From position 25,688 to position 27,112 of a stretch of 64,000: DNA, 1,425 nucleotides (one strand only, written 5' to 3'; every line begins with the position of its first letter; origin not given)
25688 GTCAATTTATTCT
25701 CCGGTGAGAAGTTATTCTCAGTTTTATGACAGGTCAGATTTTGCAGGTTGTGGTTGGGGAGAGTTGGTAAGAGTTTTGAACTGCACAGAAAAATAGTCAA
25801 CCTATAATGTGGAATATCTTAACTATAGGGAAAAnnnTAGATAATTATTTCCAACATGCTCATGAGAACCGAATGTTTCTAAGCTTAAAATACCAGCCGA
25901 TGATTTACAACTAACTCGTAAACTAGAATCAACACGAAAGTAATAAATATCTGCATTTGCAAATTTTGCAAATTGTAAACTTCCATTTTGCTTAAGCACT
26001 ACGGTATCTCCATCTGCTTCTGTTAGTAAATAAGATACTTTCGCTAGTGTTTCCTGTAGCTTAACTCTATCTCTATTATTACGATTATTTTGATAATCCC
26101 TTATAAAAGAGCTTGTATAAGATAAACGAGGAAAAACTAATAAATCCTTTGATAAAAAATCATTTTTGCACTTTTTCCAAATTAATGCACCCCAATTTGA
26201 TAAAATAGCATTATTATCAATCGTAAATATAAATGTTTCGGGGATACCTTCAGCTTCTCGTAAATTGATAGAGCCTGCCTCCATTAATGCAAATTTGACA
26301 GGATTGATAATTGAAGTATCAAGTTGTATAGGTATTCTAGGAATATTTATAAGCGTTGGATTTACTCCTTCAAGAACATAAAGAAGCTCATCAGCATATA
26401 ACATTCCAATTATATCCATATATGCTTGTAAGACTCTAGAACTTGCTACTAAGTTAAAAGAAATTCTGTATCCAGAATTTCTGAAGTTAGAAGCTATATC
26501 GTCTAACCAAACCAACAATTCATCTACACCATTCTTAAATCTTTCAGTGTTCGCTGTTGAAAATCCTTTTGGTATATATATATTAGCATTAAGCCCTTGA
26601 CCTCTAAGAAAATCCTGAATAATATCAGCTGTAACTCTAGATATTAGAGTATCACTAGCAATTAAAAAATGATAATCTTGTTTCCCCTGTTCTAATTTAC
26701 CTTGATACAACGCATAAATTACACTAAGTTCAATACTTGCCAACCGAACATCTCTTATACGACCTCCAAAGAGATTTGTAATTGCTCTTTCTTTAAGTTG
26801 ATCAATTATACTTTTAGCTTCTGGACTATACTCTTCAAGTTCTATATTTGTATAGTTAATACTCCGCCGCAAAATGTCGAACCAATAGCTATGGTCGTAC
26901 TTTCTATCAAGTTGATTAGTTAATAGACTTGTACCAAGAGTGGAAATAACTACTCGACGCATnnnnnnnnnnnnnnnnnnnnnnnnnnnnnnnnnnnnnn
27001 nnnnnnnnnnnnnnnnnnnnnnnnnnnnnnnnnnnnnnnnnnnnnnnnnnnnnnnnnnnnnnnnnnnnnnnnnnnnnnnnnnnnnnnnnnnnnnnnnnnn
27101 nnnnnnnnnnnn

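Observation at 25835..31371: Four overlapping genes encode caspase-like protease, MoxR AAA+, vWA and CARF-RelE-like proteins: a vWA-MoxR conflict-type operon carrying two different effectors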

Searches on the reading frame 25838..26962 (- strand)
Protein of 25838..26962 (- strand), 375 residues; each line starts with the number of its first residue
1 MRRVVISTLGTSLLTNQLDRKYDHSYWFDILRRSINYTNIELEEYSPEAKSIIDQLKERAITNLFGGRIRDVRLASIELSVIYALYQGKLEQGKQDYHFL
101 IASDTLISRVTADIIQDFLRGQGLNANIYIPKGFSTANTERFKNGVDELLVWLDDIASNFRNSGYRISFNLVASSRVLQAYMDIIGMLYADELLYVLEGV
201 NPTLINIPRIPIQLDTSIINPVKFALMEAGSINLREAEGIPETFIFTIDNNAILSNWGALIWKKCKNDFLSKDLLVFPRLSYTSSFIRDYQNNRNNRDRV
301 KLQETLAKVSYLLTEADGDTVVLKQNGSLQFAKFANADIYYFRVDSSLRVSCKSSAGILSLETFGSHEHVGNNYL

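Call 23: find_homologous_proteins(query=window:25838-26962:-, max_evalue=0.00001)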
Query seq(375 aa) (375 aa): 234 proteins with E <= 0.00001 among 4688 candidates; the best 120 are listed.
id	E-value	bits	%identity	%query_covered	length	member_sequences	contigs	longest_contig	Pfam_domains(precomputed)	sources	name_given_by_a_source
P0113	3.3e-243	824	100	100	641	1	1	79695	PF09651.17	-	-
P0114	3.5e-163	561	70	99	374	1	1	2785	PF09651.17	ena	-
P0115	5.1e-163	560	71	99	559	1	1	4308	PF09651.17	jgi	jgi:CRISPR/Cas system-associated protein Csm6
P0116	7.2e-163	560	71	99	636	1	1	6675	PF09651.17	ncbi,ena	-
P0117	2.0e-160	552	69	99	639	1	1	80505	PF09651.17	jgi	jgi:CRISPR/Cas system-associated protein Csm6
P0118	8.4e-156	537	69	99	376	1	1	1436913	PF09651.17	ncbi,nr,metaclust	ncbi:CRISPR-associated protein [Scytonema tolypothrichoides VB-61278]|nr:CRISPR-associated protein [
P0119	2.0e-153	529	65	99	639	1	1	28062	PF09651.17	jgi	jgi:CRISPR/Cas system-associated protein Csm6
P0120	2.4e-149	515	66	99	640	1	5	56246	PF09651.17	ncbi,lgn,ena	-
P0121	1.0e-148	513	64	99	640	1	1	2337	PF09651.17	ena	-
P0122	3.4e-146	505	63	99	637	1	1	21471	PF09651.17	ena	-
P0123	7.0e-143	494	61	99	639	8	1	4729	PF09651.17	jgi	-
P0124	4.1e-142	492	62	99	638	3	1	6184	PF09651.17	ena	-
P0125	7.3e-140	484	62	99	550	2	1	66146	PF09651.17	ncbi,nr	ncbi:hypothetical protein [Microseira wollei]|nr:hypothetical protein [Microseira wollei]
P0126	1.8e-138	480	60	99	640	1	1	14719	PF09651.17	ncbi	-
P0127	9.3e-130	451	56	99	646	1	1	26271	PF09651.17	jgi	jgi:CRISPR/Cas system-associated protein Csm6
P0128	3.3e-122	426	54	99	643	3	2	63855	PF09651.17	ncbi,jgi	jgi:CRISPR/Cas system-associated protein Csm6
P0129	1.8e-119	417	54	99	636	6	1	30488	PF09651.17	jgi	jgi:CRISPR/Cas system-associated protein Csm6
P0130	2.5e-111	390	49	99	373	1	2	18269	PF09651.17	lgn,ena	-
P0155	4.5e-103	363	47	99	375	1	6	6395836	PF09651.17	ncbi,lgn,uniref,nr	ncbi:putative CRISPR-associated protein [Anabaena cylindrica FACHB-243]|uniref:CRISPR-associated pro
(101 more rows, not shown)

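Call 27: search_solved_structures(query=A1, max_evalue=10, show_alignments=0)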
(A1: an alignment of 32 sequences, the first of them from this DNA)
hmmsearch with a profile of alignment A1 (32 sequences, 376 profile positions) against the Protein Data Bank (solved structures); distinct sequences matched with E-value up to 10: 12.
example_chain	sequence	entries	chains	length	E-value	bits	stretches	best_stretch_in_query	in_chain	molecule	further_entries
7pq2_AAA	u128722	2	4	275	1.9e-21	79.6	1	1-226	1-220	CRISPR-associated protein, APE2256 family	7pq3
7pq6_AAA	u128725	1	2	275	1.1e-20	77.1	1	1-226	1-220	CRISPR-associated protein, APE2256 family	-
7pqa_AAA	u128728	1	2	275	2.9e-19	72.5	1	1-226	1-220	CRISPR-associated protein, APE2256 family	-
3qyf_A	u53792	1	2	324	7.3e-19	71.1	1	5-229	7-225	CRISPR-ASSOCIATED PROTEIN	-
8phb_A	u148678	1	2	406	2.6e-11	46.3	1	92-265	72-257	CRISPR-associated protein, APE2256 family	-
8phj_X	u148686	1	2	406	2.7e-11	46.3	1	92-265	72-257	CRISPR-associated protein, APE2256 family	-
3l3o_M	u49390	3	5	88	0.25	13.4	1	8-91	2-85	Staphylococcal complement inhibitor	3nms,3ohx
3l5n_M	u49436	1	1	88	0.53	12.4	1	10-91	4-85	Staphylococcal complement inhibitor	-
6ruv_N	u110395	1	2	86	0.73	11.9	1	11-91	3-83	Inhibitor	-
6rur_N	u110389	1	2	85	0.78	11.8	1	11-91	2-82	Inhibitor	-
6v4w_A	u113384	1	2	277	1.1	11.4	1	140-186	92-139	Beta-lactamase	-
1cm0_B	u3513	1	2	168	1.2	11.1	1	206-305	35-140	P300/CBP ASSOCIATING FACTOR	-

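Call 40: predict_structure(alignment_id=A1)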
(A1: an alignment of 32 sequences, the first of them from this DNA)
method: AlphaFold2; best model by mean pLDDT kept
length: 375 residues; sequences in the alignment: 32
mean_pLDDT: 87.9   pTM: 0.75
mean pLDDT of the five models: 87.9, 87.3, 86.2, 86.0, 85.8
residues with pLDDT >= 90: 182; 70-90: 175; 50-70: 18; < 50: 0
segments of 3 or more residues with pLDDT < 50: none
pLDDT, mean of each block of 10 residues (from residue 1): 88 84 82 87 90 93 86 84 88 93 88 94 94 74 80 88 91 61 76 77 78 82 96 93 90 91 91 97 97 95 98 95 90 89 94 95 92 73
secondary structure, 60 per line:
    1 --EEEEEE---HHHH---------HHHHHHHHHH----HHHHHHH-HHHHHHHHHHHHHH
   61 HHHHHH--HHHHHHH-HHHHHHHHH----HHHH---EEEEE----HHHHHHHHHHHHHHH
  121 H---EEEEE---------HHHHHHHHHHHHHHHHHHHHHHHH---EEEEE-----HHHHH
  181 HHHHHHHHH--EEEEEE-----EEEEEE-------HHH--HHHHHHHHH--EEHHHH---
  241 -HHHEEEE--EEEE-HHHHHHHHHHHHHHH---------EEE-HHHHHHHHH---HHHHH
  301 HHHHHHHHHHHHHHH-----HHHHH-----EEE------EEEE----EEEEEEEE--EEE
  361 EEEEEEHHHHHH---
elements in order: E3-8 H12-15 H25-34 H39-45 H47-66 H69-75 H77-85 H90-93 E97-101 H106-121 E125-129 H139-162 E166-170 H176-189 E192-197 E203-208 H221-229 H234-237 E245-248 E251-254 H256-270 E280-282 H284-292 H296-315 H321-325 E331-333 E340-343 E348-355 E358-366 H367-372

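Call 44: fold_search(model_id=the predicted structure, library=pdb)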
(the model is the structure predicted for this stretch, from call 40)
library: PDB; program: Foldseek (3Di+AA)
matches with E <= 10: 959; with E <= 0.001: 17
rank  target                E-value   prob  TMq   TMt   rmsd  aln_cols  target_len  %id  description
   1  8phj_X                4.0e-14  1.00  0.56  0.54   7.5       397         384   16  cA4-bound Cami1 in complex with 70S ribosome (released 2023-12-13)
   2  8phb_A                7.3e-14  1.00  0.45  0.44  11.0       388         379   16  Crystal structure of apo Cami1 (released 2023-12-13)
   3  8phb_B                9.1e-14  1.00  0.46  0.46   9.4       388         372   15  Crystal structure of apo Cami1 (released 2023-12-13)
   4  8phj_Y                1.0e-13  1.00  0.50  0.50  10.8       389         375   15  cA4-bound Cami1 in complex with 70S ribosome (released 2023-12-13)
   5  3qyf_A                5.9e-13  1.00  0.51  0.68   5.6       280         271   19  Crystal structure of the CRISPR-associated protein SSO1393 from Sulfolobus solfataricus (released 2011-03-23)
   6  3qyf_B                9.8e-13  1.00  0.51  0.68   5.7       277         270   19  Crystal structure of the CRISPR-associated protein SSO1393 from Sulfolobus solfataricus (released 2011-03-23)
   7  7pq2_AAA              1.7e-12  1.00  0.50  0.65   6.2       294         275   20  Crystal Structure of the Ring Nuclease 0811 from Sulfolobus islandicus (Sis0811) in its apo form (released 2021-11-24)
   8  7pq2_BBB              4.8e-12  1.00  0.51  0.68   5.0       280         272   21  Crystal Structure of the Ring Nuclease 0811 from Sulfolobus islandicus (Sis0811) in its apo form (released 2021-11-24)
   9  7pq6_AAA              5.7e-12  1.00  0.50  0.66   6.3       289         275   20  Crystal Structure of the Ring Nuclease 0811 mutant-S12A from Sulfolobus islandicus (Sis0811) (released 2021-11-24)
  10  7pq6_BBB              6.8e-12  1.00  0.51  0.67   5.1       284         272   20  Crystal Structure of the Ring Nuclease 0811 mutant-S12A from Sulfolobus islandicus (Sis0811) (released 2021-11-24)
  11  7pqa_BBB              1.0e-11  1.00  0.52  0.70   5.0       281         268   21  Crystal Structure of the Ring Nuclease 0811 mutant-S12G/K169G from Sulfolobus islandicus (Sis0811) (released 2021-12-01)
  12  7pqa_AAA              2.7e-11  1.00  0.51  0.67   6.0       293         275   19  Crystal Structure of the Ring Nuclease 0811 mutant-S12G/K169G from Sulfolobus islandicus (Sis0811) (released 2021-12-01)
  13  7pq3_BBB              5.8e-11  1.00  0.55  0.73   4.6       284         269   20  Crystal Structure of the Ring Nuclease 0811 from Sulfolobus islandicus (Sis0811) in complex with its post-catalytic  (released 2021-11-24)
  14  7pq3_AAA              1.1e-10  1.00  0.51  0.68   5.5       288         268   20  Crystal Structure of the Ring Nuclease 0811 from Sulfolobus islandicus (Sis0811) in complex with its post-catalytic  (released 2021-11-24)
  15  6wxq_A                8.2e-04  1.00  0.25  0.41  16.3       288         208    8  Crystal structure of CRISPR-associated transcription factor Csa3 complexed with cA4 (released 2021-11-17)
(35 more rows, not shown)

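Call 54: find_encoding_contigs(protein=P0117, flank=8000, max_places=2)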
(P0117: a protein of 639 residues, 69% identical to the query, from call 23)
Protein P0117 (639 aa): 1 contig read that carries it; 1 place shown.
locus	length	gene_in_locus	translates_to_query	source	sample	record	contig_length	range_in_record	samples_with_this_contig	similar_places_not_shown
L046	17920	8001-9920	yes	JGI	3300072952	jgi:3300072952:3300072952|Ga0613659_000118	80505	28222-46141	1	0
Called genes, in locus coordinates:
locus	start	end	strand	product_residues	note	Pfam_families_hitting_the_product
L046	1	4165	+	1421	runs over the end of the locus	PF00656:Peptidase_C14, PF25199:nSTAND_NTPase5 (weak)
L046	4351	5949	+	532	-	PF00656:Peptidase_C14, PF19995:iSTAND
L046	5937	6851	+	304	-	PF00158:Sigma54_activat (faint), PF00004:AAA, PF07724:AAA_2, PF07726:AAA_3 (faint), PF07728:AAA_5, PF13401:AAA_22 (faint)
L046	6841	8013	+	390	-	PF05762:VWA_CoxE (weak)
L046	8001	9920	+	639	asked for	PF09651:Cas_APE2256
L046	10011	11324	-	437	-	PF03415:Peptidase_C11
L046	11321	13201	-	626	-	PF00012:HSP70, PF06723:MreB_Mbl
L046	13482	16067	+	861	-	-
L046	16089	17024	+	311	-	PF02985:HEAT (faint), PF13646:HEAT_2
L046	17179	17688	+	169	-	PF14218:COP23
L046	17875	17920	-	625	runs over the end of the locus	PF07494:Reg_prop (faint)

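Call 55: find_encoding_contigs(protein=P0128, flank=8000, max_places=2)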
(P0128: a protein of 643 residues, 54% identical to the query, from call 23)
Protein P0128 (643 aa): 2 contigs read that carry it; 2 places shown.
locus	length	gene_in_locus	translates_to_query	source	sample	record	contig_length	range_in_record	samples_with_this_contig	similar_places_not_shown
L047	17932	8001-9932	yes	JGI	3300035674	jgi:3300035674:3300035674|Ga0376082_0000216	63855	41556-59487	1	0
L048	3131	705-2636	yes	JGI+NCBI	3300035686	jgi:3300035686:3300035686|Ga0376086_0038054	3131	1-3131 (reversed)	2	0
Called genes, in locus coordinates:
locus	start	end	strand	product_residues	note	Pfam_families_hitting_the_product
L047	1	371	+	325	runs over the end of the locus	PF03255:ACCA, PF01039:Carboxyl_trans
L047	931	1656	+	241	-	PF00106:adh_short, PF08659:KR, PF23441:SDR (weak), PF13561:adh_short_C2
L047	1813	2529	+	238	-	PF01227:GTP_cyclohydroI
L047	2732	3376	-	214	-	PF27665:UCP028175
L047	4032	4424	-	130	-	-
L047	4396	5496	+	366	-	PF01381:HTH_3 (weak), PF13443:HTH_26, PF19995:iSTAND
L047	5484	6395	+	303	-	PF01637:ATPase_2 (weak), PF13191:AAA_16 (faint), PF00004:AAA, PF07724:AAA_2, PF07728:AAA_5, PF13401:AAA_22 (weak)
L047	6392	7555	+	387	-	PF05762:VWA_CoxE (weak)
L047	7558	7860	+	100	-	-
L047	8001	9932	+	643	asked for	PF09651:Cas_APE2256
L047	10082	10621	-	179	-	-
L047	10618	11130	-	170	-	PF14280:DUF4365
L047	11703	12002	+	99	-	PF11998:DUF3493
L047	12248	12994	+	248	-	PF16697:Yop-YscD_cpl, PF00498:FHA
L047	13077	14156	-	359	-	PF00154:RecA_N, PF06745:ATPase (faint), PF08423:Rad51, PF13481:AAA_25 (faint), PF27531:MT3502_N (weak), PF21096:RecA_C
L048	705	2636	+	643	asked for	PF09651:Cas_APE2256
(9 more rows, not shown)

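Call 56: find_encoding_contigs(protein=P0120, flank=7000, max_places=1)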
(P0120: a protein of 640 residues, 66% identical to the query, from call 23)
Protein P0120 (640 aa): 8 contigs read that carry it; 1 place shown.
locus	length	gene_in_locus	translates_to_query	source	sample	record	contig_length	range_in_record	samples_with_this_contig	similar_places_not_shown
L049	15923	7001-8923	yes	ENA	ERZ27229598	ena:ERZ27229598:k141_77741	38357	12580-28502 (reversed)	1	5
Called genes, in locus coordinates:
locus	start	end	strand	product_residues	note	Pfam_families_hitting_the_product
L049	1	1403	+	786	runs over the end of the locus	PF00656:Peptidase_C14, PF25199:nSTAND_NTPase5 (weak)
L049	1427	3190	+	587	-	-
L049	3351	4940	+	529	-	PF00656:Peptidase_C14, PF19995:iSTAND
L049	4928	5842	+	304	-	PF13191:AAA_16 (faint), PF00004:AAA, PF01637:ATPase_2 (faint), PF07724:AAA_2, PF07728:AAA_5, PF13401:AAA_22 (weak)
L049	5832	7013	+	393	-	PF05762:VWA_CoxE (weak)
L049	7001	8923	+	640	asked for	PF09651:Cas_APE2256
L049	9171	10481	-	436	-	PF03415:Peptidase_C11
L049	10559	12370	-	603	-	PF00012:HSP70, PF06723:MreB_Mbl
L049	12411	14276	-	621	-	PF24807:WD40_CDC20-Fz (faint), PF07494:Reg_prop (faint), PF23748:Beta-prop_LRRK2 (faint)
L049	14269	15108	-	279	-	-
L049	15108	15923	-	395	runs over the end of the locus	PF12770:CHAT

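Call 57: find_encoding_contigs(protein=P0129, flank=7000, max_places=1)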
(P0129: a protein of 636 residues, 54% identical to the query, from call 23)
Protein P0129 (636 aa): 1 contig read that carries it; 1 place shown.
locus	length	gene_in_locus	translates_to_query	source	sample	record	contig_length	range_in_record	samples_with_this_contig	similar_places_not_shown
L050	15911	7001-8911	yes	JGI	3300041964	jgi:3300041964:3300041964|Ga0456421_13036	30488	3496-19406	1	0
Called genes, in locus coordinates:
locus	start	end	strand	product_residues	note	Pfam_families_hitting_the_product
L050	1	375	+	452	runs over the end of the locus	PF12161:HsdM_N, PF02384:N6_Mtase, PF20473:MmeI_Mtase (faint), PF07669:Eco57I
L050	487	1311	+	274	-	PF01420:Methylase_S (weak)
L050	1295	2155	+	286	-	PF01420:Methylase_S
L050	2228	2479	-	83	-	-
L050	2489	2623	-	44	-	-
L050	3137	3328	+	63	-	PF07878:RHH_5 (weak)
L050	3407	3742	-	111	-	-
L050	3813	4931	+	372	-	PF19995:iSTAND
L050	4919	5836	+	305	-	PF00004:AAA, PF07724:AAA_2, PF07728:AAA_5, PF13401:AAA_22 (weak)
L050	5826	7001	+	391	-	PF05762:VWA_CoxE (weak)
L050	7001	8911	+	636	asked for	PF09651:Cas_APE2256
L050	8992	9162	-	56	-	-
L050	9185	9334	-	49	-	PF01863:YgjP-like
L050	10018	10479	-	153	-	PF02899:Phage_int_SAM_1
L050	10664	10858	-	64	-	-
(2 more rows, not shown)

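Call 58: find_encoding_contigs(protein=P0127, flank=7000, max_places=1)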
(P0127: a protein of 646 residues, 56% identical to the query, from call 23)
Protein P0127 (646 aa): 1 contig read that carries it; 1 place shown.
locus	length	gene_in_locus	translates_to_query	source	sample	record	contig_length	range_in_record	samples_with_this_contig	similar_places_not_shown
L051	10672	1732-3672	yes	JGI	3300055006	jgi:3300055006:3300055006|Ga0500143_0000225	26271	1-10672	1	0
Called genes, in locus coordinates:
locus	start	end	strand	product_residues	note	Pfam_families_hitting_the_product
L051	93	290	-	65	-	-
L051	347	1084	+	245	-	PF05762:VWA_CoxE (weak)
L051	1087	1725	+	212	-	PF05685:Uma2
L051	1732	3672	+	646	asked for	PF09651:Cas_APE2256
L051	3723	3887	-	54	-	PF01863:YgjP-like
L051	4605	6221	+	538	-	PF13565:HTH_32 (faint), PF09299:Mu-transpos_C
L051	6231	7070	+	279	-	PF05621:TniB, PF13401:AAA_22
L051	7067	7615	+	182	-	-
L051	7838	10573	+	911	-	PF04313:HSDR_N (weak), PF00270:DEAD, PF04851:ResIII, PF18766:SWI2_SNF2, PF00271:Helicase_C, PF08463:EcoEI_R_C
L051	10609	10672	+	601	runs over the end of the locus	PF10592:AIPR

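Call 59: find_encoding_contigs(protein=P0119, flank=7000, max_places=1)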
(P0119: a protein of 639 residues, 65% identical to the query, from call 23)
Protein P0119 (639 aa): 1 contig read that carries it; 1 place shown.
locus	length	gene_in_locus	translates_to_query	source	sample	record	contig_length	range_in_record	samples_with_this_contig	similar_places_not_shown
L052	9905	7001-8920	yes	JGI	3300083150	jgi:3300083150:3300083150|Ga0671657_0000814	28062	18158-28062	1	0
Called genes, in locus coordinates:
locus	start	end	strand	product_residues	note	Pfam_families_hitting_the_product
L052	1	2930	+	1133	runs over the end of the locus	PF13513:HEAT_EZ (faint), PF19961:EAD8, PF13401:AAA_22 (faint), PF05729:NACHT (weak), PF02985:HEAT (faint), PF13646:HEAT_2, PF03130:HEAT_PBS (weak), PF13646:HEAT_2, +2 more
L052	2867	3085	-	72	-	-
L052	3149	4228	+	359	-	PF19961:EAD8, PF19995:iSTAND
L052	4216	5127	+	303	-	PF00158:Sigma54_activat (faint), PF03215:Rad17 (faint), PF00004:AAA, PF05729:NACHT (faint), PF07724:AAA_2, PF07726:AAA_3 (faint), PF07728:AAA_5, PF13401:AAA_22 (weak)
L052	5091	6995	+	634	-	PF05762:VWA_CoxE (faint), PF08281:Sigma70_r4_2 (faint), PF00196:GerE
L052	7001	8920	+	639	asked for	PF09651:Cas_APE2256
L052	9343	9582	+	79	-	-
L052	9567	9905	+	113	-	?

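Call 67: find_encoding_contigs(protein=P0155, flank=10000, max_places=1)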
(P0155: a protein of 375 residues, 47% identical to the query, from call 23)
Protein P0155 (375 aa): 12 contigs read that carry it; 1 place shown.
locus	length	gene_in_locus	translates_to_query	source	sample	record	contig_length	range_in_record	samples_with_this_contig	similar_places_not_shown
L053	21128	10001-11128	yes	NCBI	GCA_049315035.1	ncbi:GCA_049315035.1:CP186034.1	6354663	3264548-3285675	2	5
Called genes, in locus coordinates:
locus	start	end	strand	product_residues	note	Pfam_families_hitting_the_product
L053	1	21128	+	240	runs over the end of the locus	PF03400:DDE_Tnp_IS1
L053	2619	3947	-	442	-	PF13280:WYL (weak)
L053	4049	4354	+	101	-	-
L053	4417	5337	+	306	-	-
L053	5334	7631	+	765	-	PF22335:Cas10-Cmr2_palm2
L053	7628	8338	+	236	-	PF03787:RAMPs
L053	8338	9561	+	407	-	PF03787:RAMPs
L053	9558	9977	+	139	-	-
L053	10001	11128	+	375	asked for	PF09651:Cas_APE2256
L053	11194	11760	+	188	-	PF05685:Uma2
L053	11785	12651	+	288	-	PF03787:RAMPs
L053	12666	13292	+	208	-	-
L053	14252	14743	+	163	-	-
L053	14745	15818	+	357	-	PF03787:RAMPs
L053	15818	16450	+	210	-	-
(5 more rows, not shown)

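Call 68: find_encoding_contigs(protein=P0130, flank=8000, max_places=1)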
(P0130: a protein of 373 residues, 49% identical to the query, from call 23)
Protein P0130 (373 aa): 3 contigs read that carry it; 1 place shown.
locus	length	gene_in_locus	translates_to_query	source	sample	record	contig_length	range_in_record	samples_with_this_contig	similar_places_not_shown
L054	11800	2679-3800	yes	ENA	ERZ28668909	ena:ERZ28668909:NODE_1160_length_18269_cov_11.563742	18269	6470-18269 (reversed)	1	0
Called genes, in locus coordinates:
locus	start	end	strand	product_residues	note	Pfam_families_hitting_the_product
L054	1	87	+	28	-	?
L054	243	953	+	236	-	PF03787:RAMPs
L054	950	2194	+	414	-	PF03787:RAMPs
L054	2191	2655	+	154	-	-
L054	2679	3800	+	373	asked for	PF09651:Cas_APE2256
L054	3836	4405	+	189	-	PF05685:Uma2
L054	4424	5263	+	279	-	PF03787:RAMPs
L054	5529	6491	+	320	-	PF03787:RAMPs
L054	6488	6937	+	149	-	-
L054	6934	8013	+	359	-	PF03787:RAMPs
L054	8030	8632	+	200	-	PF05685:Uma2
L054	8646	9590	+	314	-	-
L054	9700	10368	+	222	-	-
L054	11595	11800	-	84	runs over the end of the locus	-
